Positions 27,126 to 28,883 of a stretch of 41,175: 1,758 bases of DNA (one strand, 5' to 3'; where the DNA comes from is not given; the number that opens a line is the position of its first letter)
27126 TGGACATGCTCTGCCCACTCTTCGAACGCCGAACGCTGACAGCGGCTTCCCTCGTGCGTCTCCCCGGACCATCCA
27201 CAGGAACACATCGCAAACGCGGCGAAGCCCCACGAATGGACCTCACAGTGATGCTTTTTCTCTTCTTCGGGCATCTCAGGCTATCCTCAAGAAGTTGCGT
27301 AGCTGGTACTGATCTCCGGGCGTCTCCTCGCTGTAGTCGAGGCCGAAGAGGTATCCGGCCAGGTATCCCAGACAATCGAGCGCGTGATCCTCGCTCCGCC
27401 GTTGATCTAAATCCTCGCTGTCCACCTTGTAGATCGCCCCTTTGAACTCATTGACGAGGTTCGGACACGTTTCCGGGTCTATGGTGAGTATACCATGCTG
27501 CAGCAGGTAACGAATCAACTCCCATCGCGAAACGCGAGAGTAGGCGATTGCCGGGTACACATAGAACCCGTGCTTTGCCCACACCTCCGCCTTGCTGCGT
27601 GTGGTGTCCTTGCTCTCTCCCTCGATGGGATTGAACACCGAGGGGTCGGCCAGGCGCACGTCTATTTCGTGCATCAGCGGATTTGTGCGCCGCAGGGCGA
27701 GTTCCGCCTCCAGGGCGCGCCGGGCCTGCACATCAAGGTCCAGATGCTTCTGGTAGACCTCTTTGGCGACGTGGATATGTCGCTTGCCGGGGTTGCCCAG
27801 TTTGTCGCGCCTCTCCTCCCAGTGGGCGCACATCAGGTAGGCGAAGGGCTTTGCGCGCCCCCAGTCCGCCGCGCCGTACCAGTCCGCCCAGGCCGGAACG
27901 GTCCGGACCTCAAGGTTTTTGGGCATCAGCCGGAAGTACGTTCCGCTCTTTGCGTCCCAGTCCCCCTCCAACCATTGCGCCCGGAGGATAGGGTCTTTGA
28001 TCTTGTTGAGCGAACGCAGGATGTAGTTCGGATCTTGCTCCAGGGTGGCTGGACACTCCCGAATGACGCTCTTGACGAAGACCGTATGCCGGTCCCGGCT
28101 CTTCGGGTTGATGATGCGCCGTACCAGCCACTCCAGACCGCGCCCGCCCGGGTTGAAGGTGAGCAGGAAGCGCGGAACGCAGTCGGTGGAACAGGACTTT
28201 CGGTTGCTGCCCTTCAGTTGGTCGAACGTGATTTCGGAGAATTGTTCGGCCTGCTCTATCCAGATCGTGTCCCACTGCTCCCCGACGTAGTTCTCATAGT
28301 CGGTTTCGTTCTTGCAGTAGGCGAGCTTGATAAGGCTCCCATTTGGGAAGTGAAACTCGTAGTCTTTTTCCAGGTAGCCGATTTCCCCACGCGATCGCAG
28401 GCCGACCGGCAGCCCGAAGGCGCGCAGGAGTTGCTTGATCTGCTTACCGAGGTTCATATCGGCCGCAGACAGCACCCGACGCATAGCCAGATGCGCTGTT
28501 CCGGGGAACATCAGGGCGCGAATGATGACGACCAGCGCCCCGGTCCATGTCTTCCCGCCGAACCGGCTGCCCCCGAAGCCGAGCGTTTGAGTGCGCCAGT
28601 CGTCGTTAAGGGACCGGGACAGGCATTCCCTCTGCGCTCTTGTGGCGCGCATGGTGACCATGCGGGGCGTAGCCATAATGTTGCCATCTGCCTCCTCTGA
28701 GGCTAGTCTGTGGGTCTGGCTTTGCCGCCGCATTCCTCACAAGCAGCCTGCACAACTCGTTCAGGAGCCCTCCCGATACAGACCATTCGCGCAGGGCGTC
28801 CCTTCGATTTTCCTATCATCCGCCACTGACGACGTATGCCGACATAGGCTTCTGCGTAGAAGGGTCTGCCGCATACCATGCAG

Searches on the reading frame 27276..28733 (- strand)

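Call 31: search_protein_families(library=phrogs, proteins=[window:27276-28733:-], max_evalue=0.00001)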
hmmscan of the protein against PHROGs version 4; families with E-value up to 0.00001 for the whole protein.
window:27276-28733:- (485 aa): 2 families
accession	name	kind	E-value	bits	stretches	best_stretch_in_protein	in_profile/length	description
phrog_2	-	head and packaging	3.1e-23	83.5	1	29-458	265-590/807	terminase large subunit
phrog_979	-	head and packaging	1.5e-21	77.7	1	13-263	138-410/642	terminase large subunit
